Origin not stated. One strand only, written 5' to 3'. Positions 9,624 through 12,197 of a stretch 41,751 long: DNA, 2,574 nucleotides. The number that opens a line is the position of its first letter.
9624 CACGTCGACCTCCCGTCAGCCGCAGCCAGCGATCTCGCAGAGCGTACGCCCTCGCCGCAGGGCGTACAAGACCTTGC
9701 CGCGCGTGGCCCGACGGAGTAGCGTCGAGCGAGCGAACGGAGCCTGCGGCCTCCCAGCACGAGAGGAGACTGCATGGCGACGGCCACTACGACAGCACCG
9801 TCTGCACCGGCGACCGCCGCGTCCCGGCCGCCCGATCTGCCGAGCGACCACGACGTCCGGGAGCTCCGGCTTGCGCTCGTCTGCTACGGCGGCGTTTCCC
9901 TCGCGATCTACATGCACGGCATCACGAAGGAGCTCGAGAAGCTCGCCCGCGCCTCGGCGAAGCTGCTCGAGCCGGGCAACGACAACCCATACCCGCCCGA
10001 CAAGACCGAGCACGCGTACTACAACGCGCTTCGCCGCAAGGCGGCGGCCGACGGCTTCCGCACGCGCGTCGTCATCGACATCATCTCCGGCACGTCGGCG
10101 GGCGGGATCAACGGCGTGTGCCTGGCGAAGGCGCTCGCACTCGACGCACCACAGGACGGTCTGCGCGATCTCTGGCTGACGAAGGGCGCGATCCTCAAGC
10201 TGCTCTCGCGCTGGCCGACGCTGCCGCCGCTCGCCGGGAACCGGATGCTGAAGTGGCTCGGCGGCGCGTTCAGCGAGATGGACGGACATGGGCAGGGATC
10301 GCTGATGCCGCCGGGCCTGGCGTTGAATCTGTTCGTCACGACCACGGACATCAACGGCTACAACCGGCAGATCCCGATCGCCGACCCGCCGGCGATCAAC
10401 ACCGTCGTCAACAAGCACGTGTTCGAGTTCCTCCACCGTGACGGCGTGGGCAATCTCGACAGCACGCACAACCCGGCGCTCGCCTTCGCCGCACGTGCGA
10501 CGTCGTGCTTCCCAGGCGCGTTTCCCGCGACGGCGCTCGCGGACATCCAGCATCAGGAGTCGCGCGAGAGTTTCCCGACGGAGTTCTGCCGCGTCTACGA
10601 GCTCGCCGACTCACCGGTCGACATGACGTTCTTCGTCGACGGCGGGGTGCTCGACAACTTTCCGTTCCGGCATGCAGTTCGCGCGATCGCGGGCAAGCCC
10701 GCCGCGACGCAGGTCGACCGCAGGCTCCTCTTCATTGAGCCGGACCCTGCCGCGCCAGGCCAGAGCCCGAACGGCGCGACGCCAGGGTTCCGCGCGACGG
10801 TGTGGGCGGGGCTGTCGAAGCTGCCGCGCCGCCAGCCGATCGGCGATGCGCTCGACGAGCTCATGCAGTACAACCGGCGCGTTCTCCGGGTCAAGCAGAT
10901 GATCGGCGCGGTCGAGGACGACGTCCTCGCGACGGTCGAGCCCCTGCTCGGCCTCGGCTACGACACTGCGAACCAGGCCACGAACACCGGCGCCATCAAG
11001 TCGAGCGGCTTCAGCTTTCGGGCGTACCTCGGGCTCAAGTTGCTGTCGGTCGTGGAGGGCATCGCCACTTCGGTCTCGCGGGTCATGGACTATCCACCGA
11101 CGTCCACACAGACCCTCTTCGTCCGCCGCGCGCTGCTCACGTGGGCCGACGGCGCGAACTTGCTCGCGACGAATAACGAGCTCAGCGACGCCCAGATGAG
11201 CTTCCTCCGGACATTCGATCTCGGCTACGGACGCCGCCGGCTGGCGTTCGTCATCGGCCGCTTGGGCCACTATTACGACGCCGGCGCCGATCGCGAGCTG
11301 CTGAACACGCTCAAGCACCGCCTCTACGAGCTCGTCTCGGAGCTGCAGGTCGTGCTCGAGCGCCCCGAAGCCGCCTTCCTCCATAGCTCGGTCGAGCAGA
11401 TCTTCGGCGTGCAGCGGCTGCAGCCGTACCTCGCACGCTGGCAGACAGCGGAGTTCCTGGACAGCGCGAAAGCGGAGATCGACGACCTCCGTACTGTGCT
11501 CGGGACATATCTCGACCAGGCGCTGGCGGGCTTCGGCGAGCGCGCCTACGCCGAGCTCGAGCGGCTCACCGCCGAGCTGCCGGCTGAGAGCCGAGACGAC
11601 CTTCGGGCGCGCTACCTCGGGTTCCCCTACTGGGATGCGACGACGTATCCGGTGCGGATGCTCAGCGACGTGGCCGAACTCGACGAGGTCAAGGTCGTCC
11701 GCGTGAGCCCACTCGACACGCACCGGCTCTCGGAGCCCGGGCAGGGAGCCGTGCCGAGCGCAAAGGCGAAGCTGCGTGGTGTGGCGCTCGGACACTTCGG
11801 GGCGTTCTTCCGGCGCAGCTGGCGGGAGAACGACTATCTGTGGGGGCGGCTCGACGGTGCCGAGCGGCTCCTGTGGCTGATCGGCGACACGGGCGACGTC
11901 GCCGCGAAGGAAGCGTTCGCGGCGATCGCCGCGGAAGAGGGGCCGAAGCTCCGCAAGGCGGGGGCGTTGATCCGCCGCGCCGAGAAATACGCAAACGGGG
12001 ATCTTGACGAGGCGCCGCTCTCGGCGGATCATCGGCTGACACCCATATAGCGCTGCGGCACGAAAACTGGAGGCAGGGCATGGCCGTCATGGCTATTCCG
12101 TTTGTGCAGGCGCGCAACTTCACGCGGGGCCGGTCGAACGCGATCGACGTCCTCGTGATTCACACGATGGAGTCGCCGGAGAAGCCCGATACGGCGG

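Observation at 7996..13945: Candidate undescribed envelope-attacking module: DUF3376-type patatin + signal-less PG amidase, bracketed by two paralogous unknown membrane proteins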

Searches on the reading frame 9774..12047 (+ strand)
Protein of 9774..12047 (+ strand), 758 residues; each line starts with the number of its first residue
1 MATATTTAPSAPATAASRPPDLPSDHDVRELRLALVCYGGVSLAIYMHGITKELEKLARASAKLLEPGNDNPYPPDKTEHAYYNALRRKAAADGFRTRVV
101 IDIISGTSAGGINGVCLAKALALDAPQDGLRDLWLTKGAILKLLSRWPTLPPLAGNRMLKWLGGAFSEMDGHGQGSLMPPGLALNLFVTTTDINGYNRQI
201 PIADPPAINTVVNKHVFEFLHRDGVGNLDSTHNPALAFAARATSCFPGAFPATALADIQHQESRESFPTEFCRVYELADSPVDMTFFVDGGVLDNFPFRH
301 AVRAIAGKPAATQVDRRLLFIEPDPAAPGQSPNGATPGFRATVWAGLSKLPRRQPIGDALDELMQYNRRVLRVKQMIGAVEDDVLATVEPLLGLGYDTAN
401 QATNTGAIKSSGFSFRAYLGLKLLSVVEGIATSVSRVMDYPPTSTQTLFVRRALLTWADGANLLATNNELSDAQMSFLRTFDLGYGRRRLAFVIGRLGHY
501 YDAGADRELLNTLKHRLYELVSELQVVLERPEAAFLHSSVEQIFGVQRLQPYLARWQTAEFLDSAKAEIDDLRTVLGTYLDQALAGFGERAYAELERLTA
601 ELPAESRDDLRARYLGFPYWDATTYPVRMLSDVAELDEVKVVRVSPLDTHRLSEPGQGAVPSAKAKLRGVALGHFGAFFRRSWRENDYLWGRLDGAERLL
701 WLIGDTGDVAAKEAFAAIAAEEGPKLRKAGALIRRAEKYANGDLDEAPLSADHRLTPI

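Call 3: search_protein_families(library=pfam, proteins=[window:9774-12047:+], max_evalue=0.01)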
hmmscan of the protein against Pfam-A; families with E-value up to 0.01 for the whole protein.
window:9774-12047:+ (758 aa): 2 families
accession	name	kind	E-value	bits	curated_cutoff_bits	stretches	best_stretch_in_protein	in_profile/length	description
PF11856.13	DUF3376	-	3.6e-25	89.7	25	1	613-705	319-401/514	Protein of unknown function (DUF3376)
PF01734.28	Patatin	-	8.4e-16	59.2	27.7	1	86-301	20-190/191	Patatin-like phospholipase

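Call 11: search_protein_families(library=padloc, proteins=[window:9774-12047:+], max_evalue=0.01)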
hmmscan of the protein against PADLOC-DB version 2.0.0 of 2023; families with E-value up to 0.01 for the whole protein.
window:9774-12047:+ (758 aa): 2 families
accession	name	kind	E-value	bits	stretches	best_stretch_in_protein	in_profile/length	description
PDLC00758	Effector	-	0.00069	17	1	100-302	40-193/331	Phospholipase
PDLC00757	Effector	-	0.002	15.5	0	100-138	43-77/331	Phospholipase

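Call 12: search_protein_families(library=ncbifam, proteins=[window:9774-12047:+], max_evalue=0.01)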
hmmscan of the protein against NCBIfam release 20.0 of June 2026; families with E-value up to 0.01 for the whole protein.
window:9774-12047:+ (758 aa): 2 families
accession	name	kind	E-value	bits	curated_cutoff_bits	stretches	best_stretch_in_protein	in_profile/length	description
TIGR03607.1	TIGR03607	subfamily_domain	3.3e-148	495.8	262.45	1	30-705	1-728/732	patatin-like protein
NF041079.1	CBASS_lipase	equivalog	0.001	18.4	200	1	100-301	34-184/317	CBASS cGAMP-activated phospholipase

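Call 51: search_solved_structures(query=window:9774-12047:+, max_evalue=0.01)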
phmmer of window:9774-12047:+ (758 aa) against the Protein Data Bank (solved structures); distinct sequences matched with E-value up to 0.01: 0.

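Call 80: search_protein_families(library=phrogs, proteins=[window:9774-12047:+], max_evalue=0.1)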
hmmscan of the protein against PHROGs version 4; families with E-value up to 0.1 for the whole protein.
window:9774-12047:+ (758 aa): 0 families
